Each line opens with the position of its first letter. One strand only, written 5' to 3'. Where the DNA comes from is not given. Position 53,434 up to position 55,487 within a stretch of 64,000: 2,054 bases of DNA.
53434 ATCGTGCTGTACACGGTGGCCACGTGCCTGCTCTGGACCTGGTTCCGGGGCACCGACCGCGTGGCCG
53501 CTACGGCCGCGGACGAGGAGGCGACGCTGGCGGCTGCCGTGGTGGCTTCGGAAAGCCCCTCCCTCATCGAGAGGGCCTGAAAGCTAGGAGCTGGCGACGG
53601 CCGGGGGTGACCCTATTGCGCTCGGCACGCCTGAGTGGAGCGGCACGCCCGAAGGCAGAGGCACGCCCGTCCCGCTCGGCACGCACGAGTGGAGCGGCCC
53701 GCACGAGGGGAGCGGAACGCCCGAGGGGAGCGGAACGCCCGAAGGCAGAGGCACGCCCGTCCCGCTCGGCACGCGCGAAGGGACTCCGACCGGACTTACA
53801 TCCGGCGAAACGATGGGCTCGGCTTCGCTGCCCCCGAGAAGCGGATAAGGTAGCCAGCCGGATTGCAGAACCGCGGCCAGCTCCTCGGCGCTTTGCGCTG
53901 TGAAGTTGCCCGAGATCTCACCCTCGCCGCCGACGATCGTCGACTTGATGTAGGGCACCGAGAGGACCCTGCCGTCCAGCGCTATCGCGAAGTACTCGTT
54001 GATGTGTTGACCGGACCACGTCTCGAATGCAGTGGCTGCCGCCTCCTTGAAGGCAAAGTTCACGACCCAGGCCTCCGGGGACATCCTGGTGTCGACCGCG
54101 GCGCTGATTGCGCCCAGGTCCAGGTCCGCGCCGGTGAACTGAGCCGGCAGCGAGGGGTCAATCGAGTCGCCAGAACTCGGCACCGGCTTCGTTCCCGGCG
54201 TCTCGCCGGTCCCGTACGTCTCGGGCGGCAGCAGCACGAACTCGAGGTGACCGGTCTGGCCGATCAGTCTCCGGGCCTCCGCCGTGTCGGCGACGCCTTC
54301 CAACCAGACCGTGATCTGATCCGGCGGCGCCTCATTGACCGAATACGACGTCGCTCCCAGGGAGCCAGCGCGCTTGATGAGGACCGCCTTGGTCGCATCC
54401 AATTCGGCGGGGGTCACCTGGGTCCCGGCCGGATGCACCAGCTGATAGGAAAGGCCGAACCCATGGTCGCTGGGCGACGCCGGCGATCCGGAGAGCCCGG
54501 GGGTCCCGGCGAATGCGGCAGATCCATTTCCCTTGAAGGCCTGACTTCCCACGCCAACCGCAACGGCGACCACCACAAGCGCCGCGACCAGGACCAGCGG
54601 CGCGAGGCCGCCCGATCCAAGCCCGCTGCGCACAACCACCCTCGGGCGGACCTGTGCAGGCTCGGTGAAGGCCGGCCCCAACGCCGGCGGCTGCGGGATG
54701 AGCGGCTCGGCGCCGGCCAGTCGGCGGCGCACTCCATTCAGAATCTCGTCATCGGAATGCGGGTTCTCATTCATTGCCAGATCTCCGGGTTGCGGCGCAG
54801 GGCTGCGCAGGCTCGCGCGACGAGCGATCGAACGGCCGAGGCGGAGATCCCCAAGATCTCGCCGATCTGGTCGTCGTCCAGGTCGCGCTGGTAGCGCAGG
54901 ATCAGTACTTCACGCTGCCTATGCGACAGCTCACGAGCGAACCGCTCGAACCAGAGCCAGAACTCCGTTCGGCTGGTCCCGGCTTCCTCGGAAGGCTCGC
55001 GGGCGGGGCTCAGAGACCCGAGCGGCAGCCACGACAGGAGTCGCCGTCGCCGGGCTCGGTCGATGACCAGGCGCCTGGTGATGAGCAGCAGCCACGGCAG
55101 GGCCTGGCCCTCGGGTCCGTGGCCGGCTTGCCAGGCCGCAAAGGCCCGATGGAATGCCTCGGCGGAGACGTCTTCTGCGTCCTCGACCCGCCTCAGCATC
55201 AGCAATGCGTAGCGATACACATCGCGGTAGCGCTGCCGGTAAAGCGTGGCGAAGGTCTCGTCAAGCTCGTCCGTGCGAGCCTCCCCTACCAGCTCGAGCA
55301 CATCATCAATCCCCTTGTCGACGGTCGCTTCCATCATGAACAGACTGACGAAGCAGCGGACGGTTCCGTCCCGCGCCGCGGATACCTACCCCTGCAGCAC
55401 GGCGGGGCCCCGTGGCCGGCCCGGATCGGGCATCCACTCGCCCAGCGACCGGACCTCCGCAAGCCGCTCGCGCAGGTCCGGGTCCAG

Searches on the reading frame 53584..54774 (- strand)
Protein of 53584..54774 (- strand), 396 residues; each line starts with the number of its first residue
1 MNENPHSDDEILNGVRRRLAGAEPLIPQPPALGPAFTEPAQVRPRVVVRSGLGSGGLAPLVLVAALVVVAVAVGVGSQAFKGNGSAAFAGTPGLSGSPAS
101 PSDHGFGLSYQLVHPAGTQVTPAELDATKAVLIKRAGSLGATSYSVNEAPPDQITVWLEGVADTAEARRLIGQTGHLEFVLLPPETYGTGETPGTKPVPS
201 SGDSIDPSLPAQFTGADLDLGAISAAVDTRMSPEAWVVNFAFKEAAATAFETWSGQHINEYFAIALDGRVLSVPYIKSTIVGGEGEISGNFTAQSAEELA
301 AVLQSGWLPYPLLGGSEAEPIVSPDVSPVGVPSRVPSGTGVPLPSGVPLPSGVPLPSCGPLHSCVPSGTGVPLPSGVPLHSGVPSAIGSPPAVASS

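Call 68: search_protein_families(library=pfam, proteins=[window:53584-54774:-], max_evalue=0.001)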
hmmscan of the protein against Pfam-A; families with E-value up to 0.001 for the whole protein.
window:53584-54774:- (396 aa): 2 families
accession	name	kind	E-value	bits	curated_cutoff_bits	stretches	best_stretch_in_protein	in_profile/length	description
PF22599.2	SecDF_P1_head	-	1.5e-21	76.8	27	1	225-309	29-113/114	SecDF, P1 head subdomain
PF21760.3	SecD_1st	-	1.1e-07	31.6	27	1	126-181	2-57/60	Protein translocase subunit SecDF, P1 domain, N-terminal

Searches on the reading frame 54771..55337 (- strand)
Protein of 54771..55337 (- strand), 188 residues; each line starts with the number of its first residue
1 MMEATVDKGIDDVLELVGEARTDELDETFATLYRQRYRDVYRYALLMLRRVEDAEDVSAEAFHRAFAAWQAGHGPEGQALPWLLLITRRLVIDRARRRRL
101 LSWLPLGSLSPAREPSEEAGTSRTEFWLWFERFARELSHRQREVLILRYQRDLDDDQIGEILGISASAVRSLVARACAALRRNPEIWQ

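Call 68: search_protein_families(library=pfam, proteins=[window:54771-55337:-], max_evalue=0.001)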
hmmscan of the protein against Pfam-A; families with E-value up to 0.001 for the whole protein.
window:54771-55337:- (188 aa): 3 families
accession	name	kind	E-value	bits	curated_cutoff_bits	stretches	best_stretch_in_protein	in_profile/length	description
PF04545.22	Sigma70_r4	-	4e-12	45.9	24.1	1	136-181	4-49/50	Sigma-70, region 4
PF08281.18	Sigma70_r4_2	-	2.1e-10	40.5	25.7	1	130-180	4-54/54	Sigma-70, region 4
PF04542.20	Sigma70_r2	-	6.4e-10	39.1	24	1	32-99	1-69/71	Sigma-70 region 2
